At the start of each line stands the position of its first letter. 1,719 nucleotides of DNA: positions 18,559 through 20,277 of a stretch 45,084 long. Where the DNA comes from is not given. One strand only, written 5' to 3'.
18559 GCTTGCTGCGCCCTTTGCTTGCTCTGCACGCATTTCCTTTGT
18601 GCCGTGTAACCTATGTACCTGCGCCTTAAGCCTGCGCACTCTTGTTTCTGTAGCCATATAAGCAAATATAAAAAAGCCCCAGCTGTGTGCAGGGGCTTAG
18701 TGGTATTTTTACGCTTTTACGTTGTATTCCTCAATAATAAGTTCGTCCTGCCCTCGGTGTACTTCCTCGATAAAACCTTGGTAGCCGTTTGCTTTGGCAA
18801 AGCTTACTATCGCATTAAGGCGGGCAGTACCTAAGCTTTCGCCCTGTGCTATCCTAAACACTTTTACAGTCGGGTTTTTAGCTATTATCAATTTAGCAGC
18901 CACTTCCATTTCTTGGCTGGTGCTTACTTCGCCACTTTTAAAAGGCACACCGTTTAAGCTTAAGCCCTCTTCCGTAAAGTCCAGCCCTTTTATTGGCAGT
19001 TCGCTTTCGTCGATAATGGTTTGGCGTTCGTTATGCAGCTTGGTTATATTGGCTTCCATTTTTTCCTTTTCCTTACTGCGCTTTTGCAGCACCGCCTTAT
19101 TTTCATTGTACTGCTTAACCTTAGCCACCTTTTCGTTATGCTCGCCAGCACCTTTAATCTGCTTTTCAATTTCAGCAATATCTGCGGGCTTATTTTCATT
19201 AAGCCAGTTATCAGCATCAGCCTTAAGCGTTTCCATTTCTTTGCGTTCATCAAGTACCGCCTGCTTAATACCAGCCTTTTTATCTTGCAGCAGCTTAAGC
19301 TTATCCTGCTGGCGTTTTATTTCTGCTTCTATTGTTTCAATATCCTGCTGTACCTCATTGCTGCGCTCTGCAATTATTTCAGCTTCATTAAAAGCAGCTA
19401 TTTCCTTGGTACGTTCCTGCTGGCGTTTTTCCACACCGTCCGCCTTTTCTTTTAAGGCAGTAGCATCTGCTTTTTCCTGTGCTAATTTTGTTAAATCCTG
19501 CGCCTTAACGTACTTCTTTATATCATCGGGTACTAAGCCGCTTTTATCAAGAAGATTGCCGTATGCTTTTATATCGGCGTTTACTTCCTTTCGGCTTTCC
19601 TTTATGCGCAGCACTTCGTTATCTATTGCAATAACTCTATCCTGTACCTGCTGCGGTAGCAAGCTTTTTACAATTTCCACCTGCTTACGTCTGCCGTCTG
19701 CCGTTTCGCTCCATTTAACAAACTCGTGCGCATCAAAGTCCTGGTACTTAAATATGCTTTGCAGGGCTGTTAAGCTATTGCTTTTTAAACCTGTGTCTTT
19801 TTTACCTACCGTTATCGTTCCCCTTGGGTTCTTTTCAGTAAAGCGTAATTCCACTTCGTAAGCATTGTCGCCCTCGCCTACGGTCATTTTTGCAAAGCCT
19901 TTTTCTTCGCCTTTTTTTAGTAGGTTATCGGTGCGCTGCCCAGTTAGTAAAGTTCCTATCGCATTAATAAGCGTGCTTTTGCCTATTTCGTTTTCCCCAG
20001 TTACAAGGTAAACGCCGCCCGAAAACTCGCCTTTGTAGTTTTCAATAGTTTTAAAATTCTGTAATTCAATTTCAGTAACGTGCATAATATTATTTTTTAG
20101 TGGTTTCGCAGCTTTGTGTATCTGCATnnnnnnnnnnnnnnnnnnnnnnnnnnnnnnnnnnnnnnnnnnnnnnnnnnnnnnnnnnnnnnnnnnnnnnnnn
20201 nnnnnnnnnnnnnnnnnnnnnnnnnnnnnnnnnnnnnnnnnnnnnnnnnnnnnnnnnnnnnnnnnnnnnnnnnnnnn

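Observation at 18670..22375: A 3.7-kb promoter-to-terminator cassette splits terminase from portal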

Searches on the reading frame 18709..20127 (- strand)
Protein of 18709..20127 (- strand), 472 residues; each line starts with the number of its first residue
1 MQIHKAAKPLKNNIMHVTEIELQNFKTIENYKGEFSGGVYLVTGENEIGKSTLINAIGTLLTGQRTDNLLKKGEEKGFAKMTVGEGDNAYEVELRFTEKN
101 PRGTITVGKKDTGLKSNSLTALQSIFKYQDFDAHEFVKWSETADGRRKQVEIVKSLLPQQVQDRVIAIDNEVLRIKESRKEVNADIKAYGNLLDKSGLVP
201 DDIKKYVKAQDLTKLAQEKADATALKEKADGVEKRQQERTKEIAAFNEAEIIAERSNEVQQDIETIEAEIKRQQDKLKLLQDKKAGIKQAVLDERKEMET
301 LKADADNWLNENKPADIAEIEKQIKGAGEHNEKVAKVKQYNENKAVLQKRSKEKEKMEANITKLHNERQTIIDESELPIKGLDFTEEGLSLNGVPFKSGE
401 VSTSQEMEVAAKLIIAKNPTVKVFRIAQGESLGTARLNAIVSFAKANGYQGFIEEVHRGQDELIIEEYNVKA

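Call 3: search_protein_families(library=pfam, proteins=[window:18709-20127:-], max_evalue=0.1)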
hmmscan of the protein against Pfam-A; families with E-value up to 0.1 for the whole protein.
window:18709-20127:- (472 aa): 8 families
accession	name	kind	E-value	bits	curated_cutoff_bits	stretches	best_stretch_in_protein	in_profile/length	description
PF13476.12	AAA_23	-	3.4e-09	38.1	27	1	20-271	2-201/201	AAA domain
PF13555.12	AAA_29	-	5.1e-08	33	27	1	18-65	2-50/61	P-loop containing region of AAA domain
PF13175.12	AAA_15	-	1.6e-05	25.2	32.1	1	15-363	1-274/374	AAA ATPase domain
PF02463.25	SMC_N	-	2e-05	24.6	40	1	17-102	2-89/220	RecF/RecN/SMC N terminal domain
PF13514.12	AAA_27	-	0.00019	21.5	22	1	15-64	1-53/206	AAA domain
PF03193.22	RsgA_GTPase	-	0.013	15.8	30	1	4-59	73-128/174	RsgA GTPase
PF03266.21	NTPase_1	-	0.021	15.1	23.9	1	41-108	3-77/168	NTPase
PF00005.33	ABC_tran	-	0.029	15.4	25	1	37-157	11-124/137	ABC transporter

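Call 4: search_protein_families(library=phrogs, proteins=[window:18709-20127:-], max_evalue=0.01)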
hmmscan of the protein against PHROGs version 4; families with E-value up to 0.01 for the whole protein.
window:18709-20127:- (472 aa): 8 families
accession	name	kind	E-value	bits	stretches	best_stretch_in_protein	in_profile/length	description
phrog_1499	-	unknown function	1.3e-76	259.6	1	15-471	3-424/427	-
phrog_8323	-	unknown function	2.7e-08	33.8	1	10-271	44-263/623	-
phrog_77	-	DNA, RNA and nucleotide metabolism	3.7e-08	33.3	1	11-93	292-382/967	SbcC-like subunit of palindrome specific endonuclease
phrog_28217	-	DNA, RNA and nucleotide metabolism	9.1e-07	28.7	1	15-65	1-51/806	DNA repair exonuclease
phrog_3940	-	unknown function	1.3e-06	28.6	1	15-66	3-54/537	-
phrog_9802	-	unknown function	1.8e-06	28.3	1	15-139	3-133/438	-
phrog_7507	-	unknown function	2.1e-05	25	1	15-369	2-351/483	-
phrog_25363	-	unknown function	0.00043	21.4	1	15-73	5-63/77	-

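Call 15: search_protein_families(library=padloc, proteins=[window:18709-20127:-], max_evalue=0.1)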
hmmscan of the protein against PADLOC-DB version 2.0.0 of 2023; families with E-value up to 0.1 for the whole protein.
window:18709-20127:- (472 aa): 45 families (the best 25 are shown)
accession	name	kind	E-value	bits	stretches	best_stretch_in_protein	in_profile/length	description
PDLC00271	PtuA1|PtuA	-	1.7e-09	35.8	1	15-281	1-246/421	AAA ATPase domain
PDLC00305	PtuA1|PtuA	-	4.9e-09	34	1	15-134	1-123/392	AAA ATPase domain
PDLC00069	GajA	-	2.1e-08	31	1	15-98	1-84/687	AAA ATPase domain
PDLC00071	GajA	-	2.2e-08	31.4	1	15-98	1-82/588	AAA ATPase domain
PDLC00096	GajA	-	3.7e-08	30.5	1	15-96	1-80/630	AAA ATPase domain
PDLC00098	GajA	-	5.4e-08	30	1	15-67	1-53/534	AAA ATPase domain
PDLC03868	LmuB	-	1.2e-07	28.5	1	17-101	6-93/1035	-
PDLC00102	GajA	-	3.5e-07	27.1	1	15-66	1-52/532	AAA ATPase domain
PDLC04135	mad3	-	3.7e-07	28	1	17-278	2-187/374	mads_3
PDLC00519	JetC1|JetC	-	4.3e-07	26.5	2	18-66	5-52/1097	DUF3584 domain; MukB-like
PDLC00298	PtuA1|PtuA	-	1.2e-06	25.9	1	15-63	1-49/423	AAA ATPase domain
PDLC00292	PtuA1|PtuA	-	1.3e-06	25.1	1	11-115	303-408/726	AAA ATPase domain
PDLC00277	PtuA1|PtuA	-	1.6e-06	25.6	1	15-229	1-207/423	AAA ATPase domain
PDLC04213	HEC-02A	-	2.5e-06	25.3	1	15-72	1-58/337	-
PDLC02981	AriAB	-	3.7e-06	23.9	1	15-74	1-62/694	-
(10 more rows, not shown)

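Call 16: search_protein_families(library=ncbifam, proteins=[window:18709-20127:-], max_evalue=0.1)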
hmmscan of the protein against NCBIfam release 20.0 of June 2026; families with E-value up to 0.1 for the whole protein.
window:18709-20127:- (472 aa): 15 families
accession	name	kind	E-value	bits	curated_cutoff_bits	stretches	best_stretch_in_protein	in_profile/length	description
NF045487.1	ASRP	equivalog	3.5e-09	35.8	300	1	28-361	5-357/593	archaea-specific SMC-related protein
TIGR00611.2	recf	equivalog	5.8e-09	35.6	172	1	18-151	2-139/339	DNA replication/repair protein RecF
NF041034.1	Rad50_Sulf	equivalog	1.1e-07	30.1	1000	1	15-97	1-87/872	DNA double-strand break repair ATPase Rad50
NF002572.0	PRK02224.1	equivalog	1.3e-06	27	1087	1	15-376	1-366/888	DNA double-strand break repair ATPase Rad50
NF010680.0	PRK14079.1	equivalog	3e-06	26.5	386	1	16-98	2-88/349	recombination protein F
NF041035.1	Rad50_Halo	equivalog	3.4e-06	25.7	1000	1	15-368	1-358/883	DNA double-strand break repair ATPase Rad50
NF002244.0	PRK01156.1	equivalog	4.9e-06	24.9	847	1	15-96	1-86/895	DNA double-strand break repair ATPase Rad50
NF045780.1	TrlF_fam_ATP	equivalog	1e-05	24.5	350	1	49-374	321-676/944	TrlF family AAA-like ATPase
NF041760.1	PtuA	equivalog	1.4e-05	24.2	500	1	5-62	40-97/524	retron Ec78 anti-phage system effector ATPase PtuA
NF003034.1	PRK03918.1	equivalog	7.5e-05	20.9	700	1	15-371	1-326/878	DNA double-strand break repair ATPase Rad50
TIGR02169.1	SMC_prok_A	equivalog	0.00029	18.7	729.4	1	190-371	647-832/1165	chromosome segregation protein SMC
NF008121.0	PRK10869.1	equivalog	0.0028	16.2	418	1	18-76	3-61/553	DNA repair protein RecN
NF047363.1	Zn_ribbon_CdsZ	equivalog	0.0064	16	275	1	271-370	26-120/251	zinc ribbon domain regulatory protein CdsZ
NF033930.1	pneumo_PspA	exception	0.014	14.1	850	1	157-378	144-363/659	pneumococcal surface protein A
NF010416.0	PRK13842.1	subfamily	0.053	12.8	360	0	159-217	51-108/267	conjugal transfer protein TrbJ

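Call 18: search_dna_similar(query=window:18709-20127:-, collection=phages, mode=protein, max_rows=60, max_evalue=0.001)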
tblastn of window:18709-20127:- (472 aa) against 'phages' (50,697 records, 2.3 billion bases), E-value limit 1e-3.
Records with a match: 54; places in all: 54; records where one place covers at least 80% of the query: 22.
Best place of each record, by identity: 80-90% 2; <60% 52.
By first word of the organism name: Arthrobacter 24; Parabacteroides 6; Flavobacterium 5; Bacteriophage 3; Croceibacter 2; Bacteroides 2; Caulobacter 2; Tenacibaculum 2; Vibrio 2; Elizabethkingia 1; and 5 more.
By host as written in the record: Arthrobacter sp. ATCC 21022 8; Arthrobacter globiformis NRRL B-2979 7; Flavobacterium sp. LMO8 5; - 4; Arthrobacter globiformis B-2979 4; Parabacteroides distasonis DA691 3; Croceibacter atlanticus HTCC2559 2; Caulobacter crescentus 2; and 16 more.
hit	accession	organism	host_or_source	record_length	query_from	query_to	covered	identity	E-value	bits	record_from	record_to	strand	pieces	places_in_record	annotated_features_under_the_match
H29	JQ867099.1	Croceibacter phage P2559S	Croceibacter atlanticus HTCC2559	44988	1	472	100%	87.9%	0e+0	806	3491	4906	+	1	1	hypothetical protein (x2)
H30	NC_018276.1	Croceibacter phage P2559S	Croceibacter atlanticus HTCC2559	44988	1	472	100%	87.9%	0e+0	806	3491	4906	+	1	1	hypothetical protein (x2)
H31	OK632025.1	Elizabethkingia phage TCUEAP2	Elizabethkingia anophelis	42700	3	468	99%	47.2%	4e-118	386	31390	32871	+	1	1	DNA repair protein, ATPase-like domain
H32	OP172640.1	Alistipes phage AS73P1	Alistipes shahii DA73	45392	11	469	97%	47.3%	2e-119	390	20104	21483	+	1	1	hypothetical protein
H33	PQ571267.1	Bacteroides phage BKO1-3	Bacteroides koreensis HM3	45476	11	469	97%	45.1%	8e-110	362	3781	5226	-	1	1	chromosome partition protein Smc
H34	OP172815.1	Parabacteroides phage PD491P1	Parabacteroides distasonis DA491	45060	15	468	96%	45.3%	7e-117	383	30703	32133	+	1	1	hypothetical protein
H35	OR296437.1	Bacteroides phage C1_85S2P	Bacteroides uniformis MB20-85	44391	15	468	96%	45.1%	1e-117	385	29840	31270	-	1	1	condensin/DNA repair protein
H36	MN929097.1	Parabacteroides phage PDS1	Parabacteroides distasonis APCS2/PD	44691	15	468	96%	45.1%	5e-117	383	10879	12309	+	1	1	condensin/DNA repair protein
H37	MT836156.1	Bacteriophage sp.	human fecal samples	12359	20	468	95%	45.1%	1e-114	376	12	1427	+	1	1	record has no annotation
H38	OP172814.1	Parabacteroides phage PD482P1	Parabacteroides distasonis DA482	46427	3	469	99%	41.2%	6e-96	322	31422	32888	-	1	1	hypothetical protein (x2)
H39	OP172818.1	Parabacteroides phage PD691P6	Parabacteroides distasonis DA691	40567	3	469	99%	41.0%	3e-95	320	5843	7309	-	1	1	hypothetical protein (x2)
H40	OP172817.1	Parabacteroides phage PD691P4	Parabacteroides distasonis DA691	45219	3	469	99%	40.8%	8e-98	328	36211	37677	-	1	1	hypothetical protein (x2)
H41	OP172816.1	Parabacteroides phage PD691P3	Parabacteroides distasonis DA691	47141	14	469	97%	41.1%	2e-92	312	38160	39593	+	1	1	hypothetical protein (x2)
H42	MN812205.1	Flavobacterium phage vB_FspM_pippi8-1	Flavobacterium sp. LMO8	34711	16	466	96%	26.2%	2e-12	76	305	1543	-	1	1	AAA family ATPase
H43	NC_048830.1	Flavobacterium phage vB_FspM_pippi8-1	Flavobacterium sp. LMO8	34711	16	466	96%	26.2%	2e-12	76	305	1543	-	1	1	AAA family ATPase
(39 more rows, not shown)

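Call 19: get_annotated_region(hit=H31, flank=7000)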
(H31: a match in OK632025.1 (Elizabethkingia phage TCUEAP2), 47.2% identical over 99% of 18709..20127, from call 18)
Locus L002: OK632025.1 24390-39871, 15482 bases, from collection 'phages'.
description: Elizabethkingia phage TCUEAP2, complete genome.
organism: Elizabethkingia phage TCUEAP2 (NCBI taxid 2894302)
taxonomy: Viruses; Duplodnaviria; Heunggongvirae; Uroviricota; Caudoviricetes
host: Elizabethkingia anophelis; source: wastewater samples; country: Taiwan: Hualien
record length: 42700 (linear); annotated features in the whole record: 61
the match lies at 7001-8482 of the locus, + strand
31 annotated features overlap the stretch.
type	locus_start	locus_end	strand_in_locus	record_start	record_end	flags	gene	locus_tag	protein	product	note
CDS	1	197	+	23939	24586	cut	-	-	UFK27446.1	hypothetical protein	-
CDS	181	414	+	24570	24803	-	-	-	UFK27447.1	hypothetical protein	-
CDS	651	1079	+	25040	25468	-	-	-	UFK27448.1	hypothetical protein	-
CDS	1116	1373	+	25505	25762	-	-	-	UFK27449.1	hypothetical protein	-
CDS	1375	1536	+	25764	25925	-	-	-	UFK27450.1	hypothetical protein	-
CDS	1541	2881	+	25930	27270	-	-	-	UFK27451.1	exonuclease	-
CDS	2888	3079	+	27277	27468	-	-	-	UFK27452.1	hypothetical protein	-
CDS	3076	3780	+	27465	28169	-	-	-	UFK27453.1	hypothetical protein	-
CDS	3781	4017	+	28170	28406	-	-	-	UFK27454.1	DNA replication protein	-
CDS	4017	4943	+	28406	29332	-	-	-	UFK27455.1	hypothetical protein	-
CDS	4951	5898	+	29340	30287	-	-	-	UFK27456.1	hypothetical protein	-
CDS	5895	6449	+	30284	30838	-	-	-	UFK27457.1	hypothetical protein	-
CDS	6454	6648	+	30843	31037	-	-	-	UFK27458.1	hypothetical protein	-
CDS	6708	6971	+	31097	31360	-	-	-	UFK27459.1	hypothetical protein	-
CDS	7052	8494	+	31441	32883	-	-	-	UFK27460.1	DNA repair protein, ATPase-like domain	-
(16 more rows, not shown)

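Call 20: get_annotated_region(hit=H36, flank=7000)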
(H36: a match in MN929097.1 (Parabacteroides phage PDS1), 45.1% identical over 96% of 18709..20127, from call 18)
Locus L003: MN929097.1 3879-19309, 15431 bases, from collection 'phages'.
description: Parabacteroides phage PDS1, complete genome.
organism: Parabacteroides phage PDS1 (NCBI taxid 2709316)
taxonomy: Viruses; Duplodnaviria; Heunggongvirae; Uroviricota; Caudoviricetes
host: Parabacteroides distasonis APCS2/PD; source: human feces; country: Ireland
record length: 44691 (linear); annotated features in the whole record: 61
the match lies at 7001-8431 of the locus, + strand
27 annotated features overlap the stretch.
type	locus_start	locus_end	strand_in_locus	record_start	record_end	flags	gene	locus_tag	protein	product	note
CDS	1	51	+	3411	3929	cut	-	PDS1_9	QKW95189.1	hypothetical protein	gp_9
CDS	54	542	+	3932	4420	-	-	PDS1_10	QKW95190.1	hypothetical protein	gp_10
CDS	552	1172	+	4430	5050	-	-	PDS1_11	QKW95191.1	hypothetical protein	gp_11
CDS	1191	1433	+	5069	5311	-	-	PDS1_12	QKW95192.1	helix-turn-helix transcriptional regulator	gp_12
CDS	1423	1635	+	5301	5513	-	-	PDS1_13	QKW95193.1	hypothetical protein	gp_13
CDS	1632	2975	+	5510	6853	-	-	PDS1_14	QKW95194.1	exonuclease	gp_14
CDS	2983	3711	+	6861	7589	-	-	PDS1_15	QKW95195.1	hypothetical protein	gp_15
CDS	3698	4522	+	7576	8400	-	-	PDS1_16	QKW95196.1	replication initiator A family protein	gp_16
CDS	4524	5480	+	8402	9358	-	-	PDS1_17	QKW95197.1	hypothetical protein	gp_17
CDS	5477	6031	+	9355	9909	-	-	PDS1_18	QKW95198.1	holliday junction resolvase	Holliday junction resolvase, RuvC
CDS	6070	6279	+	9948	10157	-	-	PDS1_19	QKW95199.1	hypothetical protein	gp_19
CDS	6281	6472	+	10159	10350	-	-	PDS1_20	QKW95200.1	hypothetical protein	gp_20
CDS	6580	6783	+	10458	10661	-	-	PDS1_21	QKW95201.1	hypothetical protein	gp_21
CDS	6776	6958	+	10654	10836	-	-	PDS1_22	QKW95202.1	hypothetical protein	gp_22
CDS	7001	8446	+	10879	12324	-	-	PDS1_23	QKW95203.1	condensin/DNA repair protein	condensin/DNA repair protein RecN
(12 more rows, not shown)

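Call 21: get_annotated_region(hit=H32, flank=7000)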
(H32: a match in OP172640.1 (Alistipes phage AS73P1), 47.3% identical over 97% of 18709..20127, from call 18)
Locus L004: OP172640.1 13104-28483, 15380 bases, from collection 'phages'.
description: Alistipes phage AS73P1, complete genome.
organism: Alistipes phage AS73P1 (NCBI taxid 2968529)
taxonomy: Viruses; Duplodnaviria; Heunggongvirae; Uroviricota; Caudoviricetes
host: Alistipes shahii DA73; source: municipal sewage; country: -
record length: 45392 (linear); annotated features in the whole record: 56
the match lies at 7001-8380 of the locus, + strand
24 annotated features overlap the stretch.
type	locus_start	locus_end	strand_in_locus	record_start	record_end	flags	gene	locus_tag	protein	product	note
CDS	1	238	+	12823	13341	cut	-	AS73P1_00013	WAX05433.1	hypothetical protein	-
CDS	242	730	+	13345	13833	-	-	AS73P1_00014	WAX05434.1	hypothetical protein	-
CDS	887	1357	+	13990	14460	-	-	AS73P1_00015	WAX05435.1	hypothetical protein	-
CDS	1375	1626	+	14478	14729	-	-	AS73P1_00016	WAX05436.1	hypothetical protein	-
CDS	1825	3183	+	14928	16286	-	-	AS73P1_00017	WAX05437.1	hypothetical protein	-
CDS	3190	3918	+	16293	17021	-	-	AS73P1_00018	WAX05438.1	hypothetical protein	-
CDS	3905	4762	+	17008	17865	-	-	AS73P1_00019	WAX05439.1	hypothetical protein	-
CDS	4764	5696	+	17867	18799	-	-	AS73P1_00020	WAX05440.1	hypothetical protein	-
CDS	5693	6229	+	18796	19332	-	-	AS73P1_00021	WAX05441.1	hypothetical protein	-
CDS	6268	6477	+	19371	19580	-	-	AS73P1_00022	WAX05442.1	hypothetical protein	-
CDS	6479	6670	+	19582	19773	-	-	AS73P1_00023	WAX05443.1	hypothetical protein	-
CDS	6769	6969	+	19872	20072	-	-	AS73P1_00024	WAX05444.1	hypothetical protein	-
CDS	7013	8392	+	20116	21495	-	-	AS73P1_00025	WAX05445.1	hypothetical protein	-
CDS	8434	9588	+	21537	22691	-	-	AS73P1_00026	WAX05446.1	hypothetical protein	-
CDS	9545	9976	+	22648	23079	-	-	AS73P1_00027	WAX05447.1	hypothetical protein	-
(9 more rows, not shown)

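Call 45: find_homologous_proteins(query=window:18709-20127:-, max_evalue=0.00001)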
Query window:18709-20127:- (472 aa): 1356 proteins with E <= 0.00001 among 8000 candidates; the best 120 are listed.
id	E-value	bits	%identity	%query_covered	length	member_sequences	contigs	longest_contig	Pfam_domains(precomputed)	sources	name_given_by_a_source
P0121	1.4e-285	965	100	97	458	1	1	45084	PF13175.13,PF13476.13,PF13555.13,PF02463.26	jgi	-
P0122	1.4e-247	840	88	97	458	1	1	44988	PF13175.13,PF13476.13,PF13555.13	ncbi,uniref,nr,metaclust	ncbi:hypothetical protein B620_gp06 [Croceibacter phage P2559S]|uniref:hypothetical protein n=1 Tax=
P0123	1.8e-232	790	83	97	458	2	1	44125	PF13175.13,PF13476.13,PF13555.13,PF02463.26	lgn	-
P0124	1.7e-165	569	60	97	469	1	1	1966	PF13175.13,PF13476.13,PF13555.13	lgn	-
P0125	2.0e-164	566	62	97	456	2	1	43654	PF13514.13,PF13175.13,PF13476.13,PF13555.13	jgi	jgi:energy-coupling factor transporter ATP-binding protein EcfA2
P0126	2.0e-159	549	60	96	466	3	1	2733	PF13175.13,PF13476.13,PF13555.13,PF02463.26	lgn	-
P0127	2.1e-144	500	54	96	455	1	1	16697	PF13175.13,PF13476.13,PF13555.13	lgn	-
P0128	3.3e-139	483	54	97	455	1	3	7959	PF13175.13,PF13476.13,PF13555.13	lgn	-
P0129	9.3e-137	475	53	97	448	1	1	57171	PF13175.13,PF13476.13,PF13555.13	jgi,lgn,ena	-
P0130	8.5e-128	445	48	97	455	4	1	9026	PF13175.13,PF13476.13,PF13555.13,PF02463.26,PF13304.13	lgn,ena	-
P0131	1.3e-127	445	51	96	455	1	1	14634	PF13175.13,PF13476.13,PF13555.13,PF02463.26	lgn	-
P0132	6.3e-126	439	52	96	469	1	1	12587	PF13175.13,PF13476.13,PF13555.13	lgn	-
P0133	1.8e-125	438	51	98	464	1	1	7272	PF13175.13,PF13476.13,PF13555.13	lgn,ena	-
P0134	2.2e-125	437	48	96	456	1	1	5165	PF13175.13,PF13476.13,PF13555.13,PF02463.26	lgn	-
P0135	9.3e-125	435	49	97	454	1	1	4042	PF13175.13,PF13476.13,PF13555.13,PF02463.26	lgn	-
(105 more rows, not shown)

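Call 46: find_encoding_contigs(protein=P0125, flank=10000, max_places=1)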
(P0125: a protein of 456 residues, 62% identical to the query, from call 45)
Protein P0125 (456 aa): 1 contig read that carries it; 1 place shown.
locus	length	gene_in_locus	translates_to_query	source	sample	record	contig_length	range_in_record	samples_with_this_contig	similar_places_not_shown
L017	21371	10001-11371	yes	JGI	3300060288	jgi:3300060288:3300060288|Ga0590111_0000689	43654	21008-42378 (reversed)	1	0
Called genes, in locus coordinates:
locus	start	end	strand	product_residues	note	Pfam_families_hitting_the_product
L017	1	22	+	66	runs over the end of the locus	-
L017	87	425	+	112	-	-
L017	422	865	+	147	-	-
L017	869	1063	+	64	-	-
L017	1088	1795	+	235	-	-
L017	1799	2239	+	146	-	-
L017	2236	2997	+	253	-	PF00929:RNase_T, PF20600:ExoX-like_C (weak)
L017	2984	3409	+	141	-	-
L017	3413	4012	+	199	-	-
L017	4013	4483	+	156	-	PF00436:SSB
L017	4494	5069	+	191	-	PF04266:ASCH (weak)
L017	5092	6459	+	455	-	PF01555:N6_N4_Mtase (faint)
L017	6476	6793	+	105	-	PF02675:AdoMet_dc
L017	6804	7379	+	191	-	-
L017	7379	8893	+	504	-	-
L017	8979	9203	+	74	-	-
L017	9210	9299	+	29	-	-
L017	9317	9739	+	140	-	-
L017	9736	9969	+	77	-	-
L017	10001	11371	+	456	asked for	PF13175:AAA_15, PF13476:AAA_23 (weak), PF13514:AAA_27 (weak), PF13555:AAA_29 (weak)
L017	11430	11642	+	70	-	-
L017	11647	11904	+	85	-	-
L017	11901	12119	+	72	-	-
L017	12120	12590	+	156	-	-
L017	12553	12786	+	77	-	-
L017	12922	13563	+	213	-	-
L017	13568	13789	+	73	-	-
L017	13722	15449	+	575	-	-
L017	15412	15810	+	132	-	-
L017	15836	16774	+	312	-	-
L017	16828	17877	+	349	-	-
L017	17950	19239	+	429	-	-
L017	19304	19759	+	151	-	-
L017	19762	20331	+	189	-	-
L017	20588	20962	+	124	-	PF13508:Acetyltransf_7 (faint), PF00583:Acetyltransf_1 (faint)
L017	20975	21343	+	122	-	-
